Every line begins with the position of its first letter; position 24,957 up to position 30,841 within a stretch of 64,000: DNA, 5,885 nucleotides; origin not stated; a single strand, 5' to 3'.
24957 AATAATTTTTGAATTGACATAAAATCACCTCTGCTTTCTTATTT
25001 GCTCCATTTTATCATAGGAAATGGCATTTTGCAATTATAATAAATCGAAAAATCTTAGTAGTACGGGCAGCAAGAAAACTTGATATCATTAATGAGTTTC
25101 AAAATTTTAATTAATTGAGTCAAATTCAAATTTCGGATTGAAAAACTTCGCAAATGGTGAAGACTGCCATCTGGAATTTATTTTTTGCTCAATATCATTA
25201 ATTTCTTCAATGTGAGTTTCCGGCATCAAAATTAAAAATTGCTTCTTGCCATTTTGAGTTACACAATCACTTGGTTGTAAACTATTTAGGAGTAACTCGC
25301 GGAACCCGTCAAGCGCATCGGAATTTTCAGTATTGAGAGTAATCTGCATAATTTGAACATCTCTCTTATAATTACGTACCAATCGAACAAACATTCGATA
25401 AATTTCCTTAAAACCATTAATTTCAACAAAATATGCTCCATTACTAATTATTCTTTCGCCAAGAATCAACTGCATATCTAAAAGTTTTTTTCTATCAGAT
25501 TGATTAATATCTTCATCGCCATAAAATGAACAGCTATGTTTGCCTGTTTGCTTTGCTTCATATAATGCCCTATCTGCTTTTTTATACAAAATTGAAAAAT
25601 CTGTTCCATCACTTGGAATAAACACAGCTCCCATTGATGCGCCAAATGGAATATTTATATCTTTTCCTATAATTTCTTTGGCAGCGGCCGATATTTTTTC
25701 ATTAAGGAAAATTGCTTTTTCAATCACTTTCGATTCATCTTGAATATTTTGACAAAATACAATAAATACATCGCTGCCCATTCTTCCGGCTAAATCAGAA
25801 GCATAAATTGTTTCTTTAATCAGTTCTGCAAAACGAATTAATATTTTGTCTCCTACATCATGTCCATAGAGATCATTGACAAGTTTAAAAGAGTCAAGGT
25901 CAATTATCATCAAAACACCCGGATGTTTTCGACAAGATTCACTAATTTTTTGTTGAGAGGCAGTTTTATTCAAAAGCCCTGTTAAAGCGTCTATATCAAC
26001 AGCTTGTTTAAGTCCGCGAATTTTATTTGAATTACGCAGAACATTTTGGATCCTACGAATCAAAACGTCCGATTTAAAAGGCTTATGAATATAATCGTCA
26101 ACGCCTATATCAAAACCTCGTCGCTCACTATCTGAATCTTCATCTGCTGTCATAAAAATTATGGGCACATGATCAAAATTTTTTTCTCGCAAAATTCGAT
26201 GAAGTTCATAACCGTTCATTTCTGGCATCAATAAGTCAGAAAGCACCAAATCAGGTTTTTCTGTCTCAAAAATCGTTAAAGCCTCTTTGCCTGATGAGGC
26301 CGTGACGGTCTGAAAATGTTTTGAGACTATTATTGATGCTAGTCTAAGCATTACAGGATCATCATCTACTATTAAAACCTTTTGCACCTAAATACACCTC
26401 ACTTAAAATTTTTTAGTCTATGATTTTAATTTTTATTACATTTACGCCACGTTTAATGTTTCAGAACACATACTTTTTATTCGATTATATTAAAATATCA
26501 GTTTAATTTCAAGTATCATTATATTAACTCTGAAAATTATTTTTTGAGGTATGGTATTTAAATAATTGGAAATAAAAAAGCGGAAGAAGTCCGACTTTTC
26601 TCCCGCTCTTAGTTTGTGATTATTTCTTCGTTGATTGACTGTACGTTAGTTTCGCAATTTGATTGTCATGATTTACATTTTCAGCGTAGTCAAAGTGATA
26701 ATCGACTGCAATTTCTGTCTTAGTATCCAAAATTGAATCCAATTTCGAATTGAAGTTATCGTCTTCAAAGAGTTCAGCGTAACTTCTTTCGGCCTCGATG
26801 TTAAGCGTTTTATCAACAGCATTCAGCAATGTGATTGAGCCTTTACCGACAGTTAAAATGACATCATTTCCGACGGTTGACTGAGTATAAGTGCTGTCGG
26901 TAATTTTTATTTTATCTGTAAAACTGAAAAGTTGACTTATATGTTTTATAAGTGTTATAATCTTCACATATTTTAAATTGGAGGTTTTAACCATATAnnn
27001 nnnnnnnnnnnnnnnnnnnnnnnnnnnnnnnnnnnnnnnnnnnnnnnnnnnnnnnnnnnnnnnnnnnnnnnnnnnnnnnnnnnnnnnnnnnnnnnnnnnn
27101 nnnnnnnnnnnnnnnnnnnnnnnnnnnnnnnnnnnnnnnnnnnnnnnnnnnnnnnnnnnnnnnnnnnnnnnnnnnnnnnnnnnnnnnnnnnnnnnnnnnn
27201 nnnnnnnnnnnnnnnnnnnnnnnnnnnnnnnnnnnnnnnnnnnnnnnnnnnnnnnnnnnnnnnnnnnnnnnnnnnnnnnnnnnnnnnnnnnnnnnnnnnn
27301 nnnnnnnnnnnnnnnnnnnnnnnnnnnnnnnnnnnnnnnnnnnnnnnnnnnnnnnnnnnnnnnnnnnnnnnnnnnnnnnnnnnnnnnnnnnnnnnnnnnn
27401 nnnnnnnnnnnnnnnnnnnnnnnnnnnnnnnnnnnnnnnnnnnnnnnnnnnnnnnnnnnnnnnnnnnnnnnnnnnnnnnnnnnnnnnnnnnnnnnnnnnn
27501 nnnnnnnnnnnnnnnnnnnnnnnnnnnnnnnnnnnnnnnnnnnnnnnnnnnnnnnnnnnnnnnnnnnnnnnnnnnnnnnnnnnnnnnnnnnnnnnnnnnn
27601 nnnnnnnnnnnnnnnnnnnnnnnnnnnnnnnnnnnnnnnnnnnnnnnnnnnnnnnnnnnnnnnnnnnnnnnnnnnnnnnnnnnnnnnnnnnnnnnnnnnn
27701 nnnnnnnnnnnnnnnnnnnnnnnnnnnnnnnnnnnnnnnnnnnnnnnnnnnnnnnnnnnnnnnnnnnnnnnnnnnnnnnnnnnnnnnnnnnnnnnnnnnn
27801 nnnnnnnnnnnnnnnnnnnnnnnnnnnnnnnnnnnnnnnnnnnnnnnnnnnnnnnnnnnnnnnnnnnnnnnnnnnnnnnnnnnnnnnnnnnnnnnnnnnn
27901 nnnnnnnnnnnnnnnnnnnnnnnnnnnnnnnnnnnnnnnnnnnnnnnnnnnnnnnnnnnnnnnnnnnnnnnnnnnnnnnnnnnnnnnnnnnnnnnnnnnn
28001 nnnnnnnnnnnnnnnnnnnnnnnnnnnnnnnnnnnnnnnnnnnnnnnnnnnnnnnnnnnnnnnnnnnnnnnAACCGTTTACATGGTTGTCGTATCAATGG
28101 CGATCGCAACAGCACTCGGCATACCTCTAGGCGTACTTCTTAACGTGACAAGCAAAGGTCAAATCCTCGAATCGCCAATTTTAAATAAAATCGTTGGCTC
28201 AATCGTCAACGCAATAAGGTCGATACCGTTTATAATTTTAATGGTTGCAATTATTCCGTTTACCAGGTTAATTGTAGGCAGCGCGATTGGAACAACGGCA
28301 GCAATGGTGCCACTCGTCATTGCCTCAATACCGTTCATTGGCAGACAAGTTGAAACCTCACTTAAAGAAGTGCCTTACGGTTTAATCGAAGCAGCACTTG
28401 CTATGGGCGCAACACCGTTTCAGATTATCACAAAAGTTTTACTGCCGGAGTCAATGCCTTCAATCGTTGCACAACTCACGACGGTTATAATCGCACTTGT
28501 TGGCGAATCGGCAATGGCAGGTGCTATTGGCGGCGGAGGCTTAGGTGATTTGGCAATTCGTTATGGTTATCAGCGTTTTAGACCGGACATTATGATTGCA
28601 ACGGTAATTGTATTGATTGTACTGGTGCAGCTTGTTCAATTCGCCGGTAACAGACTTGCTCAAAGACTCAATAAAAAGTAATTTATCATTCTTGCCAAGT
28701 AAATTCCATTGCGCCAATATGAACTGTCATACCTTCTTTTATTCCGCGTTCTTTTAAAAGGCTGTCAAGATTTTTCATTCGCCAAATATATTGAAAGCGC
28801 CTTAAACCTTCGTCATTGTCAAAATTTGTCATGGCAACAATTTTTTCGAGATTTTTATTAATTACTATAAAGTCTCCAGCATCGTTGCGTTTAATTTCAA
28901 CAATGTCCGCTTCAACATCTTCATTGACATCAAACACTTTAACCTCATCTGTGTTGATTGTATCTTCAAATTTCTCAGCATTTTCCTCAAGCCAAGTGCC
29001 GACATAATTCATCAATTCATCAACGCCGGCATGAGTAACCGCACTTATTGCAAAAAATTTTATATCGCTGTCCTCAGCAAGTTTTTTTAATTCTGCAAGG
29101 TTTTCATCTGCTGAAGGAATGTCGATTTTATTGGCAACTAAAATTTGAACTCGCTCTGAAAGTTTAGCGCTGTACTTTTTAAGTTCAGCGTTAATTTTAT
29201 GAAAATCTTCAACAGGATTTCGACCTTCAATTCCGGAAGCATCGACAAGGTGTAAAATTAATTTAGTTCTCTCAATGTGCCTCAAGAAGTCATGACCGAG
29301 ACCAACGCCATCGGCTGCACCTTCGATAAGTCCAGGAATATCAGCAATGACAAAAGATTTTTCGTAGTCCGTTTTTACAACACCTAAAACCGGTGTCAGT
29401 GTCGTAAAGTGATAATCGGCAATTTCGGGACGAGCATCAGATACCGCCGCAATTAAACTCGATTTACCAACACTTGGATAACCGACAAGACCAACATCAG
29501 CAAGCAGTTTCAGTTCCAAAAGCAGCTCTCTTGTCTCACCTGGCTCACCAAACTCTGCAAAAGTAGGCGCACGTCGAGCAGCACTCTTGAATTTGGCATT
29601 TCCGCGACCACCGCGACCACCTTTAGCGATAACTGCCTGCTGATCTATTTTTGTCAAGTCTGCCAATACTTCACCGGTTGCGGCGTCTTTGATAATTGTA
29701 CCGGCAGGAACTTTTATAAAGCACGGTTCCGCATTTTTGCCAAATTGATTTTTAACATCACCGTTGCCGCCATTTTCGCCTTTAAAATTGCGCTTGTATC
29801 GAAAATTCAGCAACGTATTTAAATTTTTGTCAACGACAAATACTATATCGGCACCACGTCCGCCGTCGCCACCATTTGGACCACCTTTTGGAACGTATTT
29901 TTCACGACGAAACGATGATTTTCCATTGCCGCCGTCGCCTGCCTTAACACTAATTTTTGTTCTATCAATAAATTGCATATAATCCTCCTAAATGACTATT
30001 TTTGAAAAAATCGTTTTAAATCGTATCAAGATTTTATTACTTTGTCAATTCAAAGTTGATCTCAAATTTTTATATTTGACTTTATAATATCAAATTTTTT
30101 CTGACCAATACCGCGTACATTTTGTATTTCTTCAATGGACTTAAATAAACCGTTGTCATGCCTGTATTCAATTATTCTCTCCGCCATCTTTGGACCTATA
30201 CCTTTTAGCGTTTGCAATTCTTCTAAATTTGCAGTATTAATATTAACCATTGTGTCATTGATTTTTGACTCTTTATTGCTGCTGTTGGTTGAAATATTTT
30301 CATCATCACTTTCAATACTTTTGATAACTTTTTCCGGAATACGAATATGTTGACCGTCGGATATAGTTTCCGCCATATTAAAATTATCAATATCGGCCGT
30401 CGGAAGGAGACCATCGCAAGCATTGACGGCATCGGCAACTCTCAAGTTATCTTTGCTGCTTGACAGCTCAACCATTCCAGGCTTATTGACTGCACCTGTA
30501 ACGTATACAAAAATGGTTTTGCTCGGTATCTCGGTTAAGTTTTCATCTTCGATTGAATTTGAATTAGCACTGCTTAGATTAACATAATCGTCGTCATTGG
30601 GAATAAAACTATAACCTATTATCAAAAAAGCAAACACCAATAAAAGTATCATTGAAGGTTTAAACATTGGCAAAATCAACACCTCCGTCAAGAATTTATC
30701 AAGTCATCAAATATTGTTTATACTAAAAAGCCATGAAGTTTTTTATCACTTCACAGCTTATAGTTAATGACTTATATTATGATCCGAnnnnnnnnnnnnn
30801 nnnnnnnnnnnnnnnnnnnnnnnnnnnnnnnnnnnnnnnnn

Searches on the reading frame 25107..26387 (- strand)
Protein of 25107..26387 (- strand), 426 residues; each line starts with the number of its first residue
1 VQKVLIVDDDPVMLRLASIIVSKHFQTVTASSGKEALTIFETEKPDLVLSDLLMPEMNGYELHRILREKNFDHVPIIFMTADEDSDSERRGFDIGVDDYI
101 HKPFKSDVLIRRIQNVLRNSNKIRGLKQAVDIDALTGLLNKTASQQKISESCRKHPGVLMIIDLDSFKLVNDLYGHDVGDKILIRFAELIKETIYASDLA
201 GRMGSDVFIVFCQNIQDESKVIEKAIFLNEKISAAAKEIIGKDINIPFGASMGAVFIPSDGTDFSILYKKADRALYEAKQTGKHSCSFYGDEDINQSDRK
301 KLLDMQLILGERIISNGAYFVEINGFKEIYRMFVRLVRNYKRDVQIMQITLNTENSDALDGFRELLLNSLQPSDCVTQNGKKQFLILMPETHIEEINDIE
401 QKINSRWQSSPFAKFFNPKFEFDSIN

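Call 37: search_protein_families(library=pfam, max_evalue=0.00001, proteins=[window:25107-26387:-])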
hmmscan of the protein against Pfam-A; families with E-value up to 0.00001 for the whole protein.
window:25107-26387:- (426 aa): 2 families
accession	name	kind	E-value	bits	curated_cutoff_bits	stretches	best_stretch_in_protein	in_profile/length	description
PF00990.26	GGDEF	-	7.7e-40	136.7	23.8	1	131-284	2-160/161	Diguanylate cyclase, GGDEF domain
PF00072.30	Response_reg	-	9.7e-29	100.2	30.2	1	4-113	1-110/111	Response regulator receiver domain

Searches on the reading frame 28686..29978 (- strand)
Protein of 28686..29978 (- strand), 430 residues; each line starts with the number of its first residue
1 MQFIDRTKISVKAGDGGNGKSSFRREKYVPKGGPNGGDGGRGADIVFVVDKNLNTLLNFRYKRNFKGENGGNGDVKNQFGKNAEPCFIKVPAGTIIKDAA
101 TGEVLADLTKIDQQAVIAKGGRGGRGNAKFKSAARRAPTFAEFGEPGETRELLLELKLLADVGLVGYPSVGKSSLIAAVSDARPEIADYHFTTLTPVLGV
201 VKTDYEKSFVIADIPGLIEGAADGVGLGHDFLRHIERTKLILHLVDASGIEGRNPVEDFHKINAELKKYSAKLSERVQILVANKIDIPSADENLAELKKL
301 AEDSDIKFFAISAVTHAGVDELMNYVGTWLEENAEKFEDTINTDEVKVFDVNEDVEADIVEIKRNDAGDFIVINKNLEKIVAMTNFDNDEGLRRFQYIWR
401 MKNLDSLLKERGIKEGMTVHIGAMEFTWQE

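Call 7: search_protein_families(library=pfam, proteins=[window:28686-29978:-])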
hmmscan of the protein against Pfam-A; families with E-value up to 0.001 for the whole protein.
window:28686-29978:- (430 aa): 6 families
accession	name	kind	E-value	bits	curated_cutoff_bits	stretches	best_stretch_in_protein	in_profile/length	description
PF01018.28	GTP1_OBG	-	8e-61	204.6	27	1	4-158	1-155/155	GTP1/OBG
PF01926.29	MMR_HSR1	-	1.2e-24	87.1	21.9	1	161-284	1-113/113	50S ribosome-binding GTPase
PF09269.16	DUF1967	-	2.1e-20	73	27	1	361-428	2-70/70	Domain of unknown function (DUF1967)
PF02421.24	FeoB_N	-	6.4e-10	39.2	27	1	162-324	3-154/156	Ferrous iron transport protein B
PF00071.28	Ras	-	9.8e-06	25.7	21.6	1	259-325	90-155/162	Ras family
PF03193.22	RsgA_GTPase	-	3.8e-05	24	30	0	278-326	56-104/174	RsgA GTPase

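Call 8: search_protein_families(library=ncbifam, proteins=[window:28686-29978:-])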
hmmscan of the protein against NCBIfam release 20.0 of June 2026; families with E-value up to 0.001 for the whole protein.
window:28686-29978:- (430 aa): 21 families
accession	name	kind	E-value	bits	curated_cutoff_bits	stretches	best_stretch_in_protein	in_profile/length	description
NF008955.0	PRK12297.1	equivalog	9.9e-171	568.4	406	1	1-429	1-428/429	GTPase ObgE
TIGR02729.1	Obg_CgtA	equivalog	3.6e-137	456.8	280.25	1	3-328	1-326/329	Obg family GTPase CgtA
NF008954.1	PRK12296.1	equivalog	1.7e-130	435.7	377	1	2-429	3-437/470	GTPase ObgE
NF008956.1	PRK12299.1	equivalog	2e-130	434.5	300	1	2-328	1-323/327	GTPase ObgE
NF007171.0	PRK09602.1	subfamily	1e-20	74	387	1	161-271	4-147/397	YchF-related putative GTPase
NF000908.1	PRK00089.1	equivalog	1.3e-16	60.7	237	1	162-359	6-196/291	GTPase Era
TIGR03595.1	Obg_CgtA_exten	equivalog_domain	2.3e-16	59.4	37.65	1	361-428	2-69/70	Obg family GTPase CgtA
TIGR03156.1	GTP_HflX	equivalog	9.5e-15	54.3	216.75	1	160-327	190-348/351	GTPase HflX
TIGR00092.1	TIGR00092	equivalog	6.3e-14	51.9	279.2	1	162-269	5-136/368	redox-regulated ATPase YchF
NF008280.0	PRK11058.1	equivalog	9.2e-13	47.7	441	1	161-340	199-371/426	ribosome rescue GTPase HflX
TIGR00436.1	era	equivalog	1.6e-12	47.4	116.25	1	162-365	3-198/270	GTPase Era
TIGR00231.1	small_GTP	domain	7.8e-12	45.3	42.5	1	161-326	5-162/164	GTP-binding protein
TIGR03594.1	GTPase_EngA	equivalog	1.8e-09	37.1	306.7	1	162-344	3-174/432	ribosome biogenesis GTPase Der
NF007071.0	PRK09518.1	equivalog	2.6e-08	32.9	953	1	159-248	444-537/706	bifunctional cytidylate kinase/GTPase Der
TIGR00437.1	feoB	equivalog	1.8e-06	27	315.65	1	166-375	1-198/594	ferrous iron transport protein B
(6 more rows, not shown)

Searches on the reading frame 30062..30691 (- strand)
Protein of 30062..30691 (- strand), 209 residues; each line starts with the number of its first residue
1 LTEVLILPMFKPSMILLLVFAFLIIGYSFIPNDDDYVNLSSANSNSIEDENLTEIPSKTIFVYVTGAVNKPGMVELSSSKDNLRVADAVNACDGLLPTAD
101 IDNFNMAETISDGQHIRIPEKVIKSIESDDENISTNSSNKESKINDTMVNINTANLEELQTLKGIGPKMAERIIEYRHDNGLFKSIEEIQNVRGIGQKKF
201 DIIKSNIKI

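Call 7: search_protein_families(library=pfam, proteins=[window:30062-30691:-])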
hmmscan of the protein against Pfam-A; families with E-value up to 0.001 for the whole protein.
window:30062-30691:- (209 aa): 10 families
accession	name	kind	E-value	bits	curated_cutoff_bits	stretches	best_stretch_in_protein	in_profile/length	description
PF12836.13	HHH_3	-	3.8e-22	78.6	27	1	145-207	2-64/65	Helix-hairpin-helix motif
PF00633.29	HHH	-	2.9e-15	55.7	24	1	149-176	3-30/30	Helix-hairpin-helix motif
PF12826.13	HHH_2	-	7e-07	29.8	27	1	147-180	25-58/64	Helix-hairpin-helix motif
PF10531.15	SLBB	-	8.8e-07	29.1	27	1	62-118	2-54/55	SLBB domain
PF14520.12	HHH_5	-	3e-06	28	27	1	153-175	31-53/57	Helix-hairpin-helix domain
PF03934.19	T2SSK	-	7.1e-05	23.5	24.2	1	149-199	1-52/63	Type II secretion system (T2SS), protein K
PF22461.2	SLBB_2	-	0.00027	21.4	27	1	62-103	3-43/79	SLBB domain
PF06514.17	PsbU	-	0.00044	20.6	24.5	1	146-206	12-68/93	Photosystem II 12 kDa extrinsic protein (PsbU)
PF14579.12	HHH_6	-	0.0007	20.2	25.6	0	159-190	27-58/90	Helix-hairpin-helix motif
PF14716.13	HHH_8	-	0.00081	20.2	30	0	156-176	47-67/73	Helix-hairpin-helix domain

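Call 8: search_protein_families(library=ncbifam, proteins=[window:30062-30691:-])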
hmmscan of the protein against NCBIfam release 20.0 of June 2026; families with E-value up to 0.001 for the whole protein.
window:30062-30691:- (209 aa): 5 families
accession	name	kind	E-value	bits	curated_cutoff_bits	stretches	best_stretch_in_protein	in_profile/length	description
TIGR01259.1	comE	subfamily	1.8e-30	105.4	152.35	1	84-208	3-119/120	comEA protein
TIGR00426.1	TIGR00426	subfamily_domain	1.9e-20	72.7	53.1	1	146-207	5-67/69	competence protein ComEA helix-hairpin-helix repeat region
NF045978.1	ComEA_MAG0490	equivalog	3.9e-14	52.7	98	1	17-209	9-162/162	MAG0490 family ComEA-like DNA-binding protein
NF002708.1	PRK02515.1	equivalog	8.8e-06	25.7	85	1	132-207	44-113/137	photosystem II complex extrinsic protein PsbU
TIGR00084.2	ruvA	equivalog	0.00024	20.8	85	0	145-174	98-127/202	Holliday junction branch migration protein RuvA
